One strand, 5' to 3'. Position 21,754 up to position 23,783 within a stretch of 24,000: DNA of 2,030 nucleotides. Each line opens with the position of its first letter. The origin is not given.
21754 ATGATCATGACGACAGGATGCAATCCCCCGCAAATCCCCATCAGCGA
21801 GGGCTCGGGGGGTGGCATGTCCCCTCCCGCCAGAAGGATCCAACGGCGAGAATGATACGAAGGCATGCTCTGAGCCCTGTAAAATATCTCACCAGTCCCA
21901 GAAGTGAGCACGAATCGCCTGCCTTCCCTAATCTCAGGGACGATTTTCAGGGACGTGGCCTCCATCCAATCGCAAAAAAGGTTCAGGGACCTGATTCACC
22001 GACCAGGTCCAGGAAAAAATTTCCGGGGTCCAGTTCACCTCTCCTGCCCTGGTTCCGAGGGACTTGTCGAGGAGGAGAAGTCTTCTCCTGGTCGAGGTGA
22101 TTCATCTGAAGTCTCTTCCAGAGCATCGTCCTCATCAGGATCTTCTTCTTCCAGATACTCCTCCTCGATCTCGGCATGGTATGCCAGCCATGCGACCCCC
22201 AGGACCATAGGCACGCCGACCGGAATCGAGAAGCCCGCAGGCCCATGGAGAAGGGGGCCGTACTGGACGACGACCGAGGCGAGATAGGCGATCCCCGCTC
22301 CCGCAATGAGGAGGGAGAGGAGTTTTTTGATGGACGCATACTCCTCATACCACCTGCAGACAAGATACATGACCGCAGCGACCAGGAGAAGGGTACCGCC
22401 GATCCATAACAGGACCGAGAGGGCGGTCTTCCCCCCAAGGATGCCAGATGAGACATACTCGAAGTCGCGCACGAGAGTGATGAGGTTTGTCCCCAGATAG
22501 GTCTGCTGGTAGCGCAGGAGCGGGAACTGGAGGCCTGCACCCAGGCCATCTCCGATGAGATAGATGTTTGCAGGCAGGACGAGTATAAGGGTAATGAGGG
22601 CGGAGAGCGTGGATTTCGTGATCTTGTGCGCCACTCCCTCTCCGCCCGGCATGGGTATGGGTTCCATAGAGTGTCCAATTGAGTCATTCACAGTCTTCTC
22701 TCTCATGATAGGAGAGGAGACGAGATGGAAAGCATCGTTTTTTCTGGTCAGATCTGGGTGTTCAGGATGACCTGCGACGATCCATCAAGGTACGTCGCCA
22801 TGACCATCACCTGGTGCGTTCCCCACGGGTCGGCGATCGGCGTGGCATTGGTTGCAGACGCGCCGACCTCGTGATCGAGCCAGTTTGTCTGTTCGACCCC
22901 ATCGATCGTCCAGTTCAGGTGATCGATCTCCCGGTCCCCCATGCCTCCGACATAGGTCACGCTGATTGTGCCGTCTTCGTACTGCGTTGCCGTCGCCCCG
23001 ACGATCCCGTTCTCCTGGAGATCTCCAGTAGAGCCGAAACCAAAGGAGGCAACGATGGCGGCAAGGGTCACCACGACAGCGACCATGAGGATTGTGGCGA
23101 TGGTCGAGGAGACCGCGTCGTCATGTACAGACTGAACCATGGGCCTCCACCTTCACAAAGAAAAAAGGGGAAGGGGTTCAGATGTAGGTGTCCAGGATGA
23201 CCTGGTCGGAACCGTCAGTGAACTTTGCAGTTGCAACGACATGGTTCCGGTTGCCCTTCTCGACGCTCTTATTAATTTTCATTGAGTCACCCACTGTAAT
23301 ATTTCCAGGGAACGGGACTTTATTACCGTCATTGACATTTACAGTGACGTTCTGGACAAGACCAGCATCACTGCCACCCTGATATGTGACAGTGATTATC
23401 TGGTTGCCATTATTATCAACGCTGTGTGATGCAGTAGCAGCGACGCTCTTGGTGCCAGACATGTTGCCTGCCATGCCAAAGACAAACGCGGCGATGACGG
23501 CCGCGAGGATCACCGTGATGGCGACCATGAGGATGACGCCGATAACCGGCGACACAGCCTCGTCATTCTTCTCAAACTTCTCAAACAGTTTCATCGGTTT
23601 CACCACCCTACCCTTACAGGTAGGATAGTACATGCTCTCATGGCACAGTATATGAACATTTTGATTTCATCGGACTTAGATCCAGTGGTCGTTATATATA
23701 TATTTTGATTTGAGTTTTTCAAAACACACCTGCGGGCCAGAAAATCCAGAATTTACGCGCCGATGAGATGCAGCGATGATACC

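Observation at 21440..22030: Undescribed ~420-bp GC-rich repeat family fills nearly every long intergenic spacer (7 loci, ~3.9 kb, ~16% of the window)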

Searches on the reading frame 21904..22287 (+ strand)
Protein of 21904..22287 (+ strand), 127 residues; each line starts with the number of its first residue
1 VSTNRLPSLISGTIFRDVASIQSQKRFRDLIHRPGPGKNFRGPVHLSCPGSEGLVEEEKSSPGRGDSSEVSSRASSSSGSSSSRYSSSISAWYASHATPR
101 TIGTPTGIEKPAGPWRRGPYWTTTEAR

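Call 90: search_protein_families(library=pfam, proteins=[window:21904-22287:+], max_evalue=0.01)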
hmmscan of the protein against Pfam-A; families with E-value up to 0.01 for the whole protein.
window:21904-22287:+ (127 aa): 0 families

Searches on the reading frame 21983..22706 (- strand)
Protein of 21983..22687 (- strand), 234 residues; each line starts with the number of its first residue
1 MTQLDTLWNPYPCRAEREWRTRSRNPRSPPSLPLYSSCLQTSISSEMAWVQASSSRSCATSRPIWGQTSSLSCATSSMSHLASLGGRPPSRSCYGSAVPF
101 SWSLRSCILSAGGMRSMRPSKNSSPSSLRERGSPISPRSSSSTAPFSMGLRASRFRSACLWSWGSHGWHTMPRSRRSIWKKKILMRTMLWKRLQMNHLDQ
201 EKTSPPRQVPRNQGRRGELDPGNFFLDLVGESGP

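Call 7: search_protein_families(library=pfam, proteins=[window:21983-22687:-])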
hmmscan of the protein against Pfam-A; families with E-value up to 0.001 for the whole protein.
window:21983-22687:- (234 aa): 0 families

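Call 77: find_homologous_proteins(query=window:21983-22687:-, max_evalue=1e-20)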
Query window:21983-22687:-: 413 candidates shared short words with the query, none scored E <= 1e-20.
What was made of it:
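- Tried and rejected: My last protein search went to the ORF 21983-22687(-), which found nothing (call 77).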

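Call 90: search_protein_families(library=pfam, proteins=[window:22035-22706:-, window:21983-22687:-], max_evalue=0.01)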
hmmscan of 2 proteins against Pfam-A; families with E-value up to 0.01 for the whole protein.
window:22035-22706:- (223 aa): 0 families

window:21983-22687:- (234 aa): 0 families

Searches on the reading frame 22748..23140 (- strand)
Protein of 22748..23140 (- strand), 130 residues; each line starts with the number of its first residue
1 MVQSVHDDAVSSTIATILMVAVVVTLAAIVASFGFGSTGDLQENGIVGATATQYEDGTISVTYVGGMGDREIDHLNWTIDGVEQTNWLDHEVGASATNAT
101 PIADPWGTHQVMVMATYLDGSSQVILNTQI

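Call 90: search_protein_families(library=pfam, proteins=[window:22748-23140:-], max_evalue=0.01)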
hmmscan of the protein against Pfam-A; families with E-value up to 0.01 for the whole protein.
window:22748-23140:- (130 aa): 1 family
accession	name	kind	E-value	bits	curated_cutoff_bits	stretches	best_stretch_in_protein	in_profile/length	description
PF07790.16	Pilin_N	-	7.4e-09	36.8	25.2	1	8-66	1-61/78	Archaeal Type IV pilin, N-terminal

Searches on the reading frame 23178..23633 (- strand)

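Call 90: search_protein_families(library=pfam, proteins=[window:23178-23633:-], max_evalue=0.01)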
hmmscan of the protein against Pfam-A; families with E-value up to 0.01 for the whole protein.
window:23178-23633:- (151 aa): 1 family
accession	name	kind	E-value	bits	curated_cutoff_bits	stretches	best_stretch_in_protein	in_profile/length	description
PF07790.16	Pilin_N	-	4.6e-20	72.7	25.2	1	25-102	1-75/78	Archaeal Type IV pilin, N-terminal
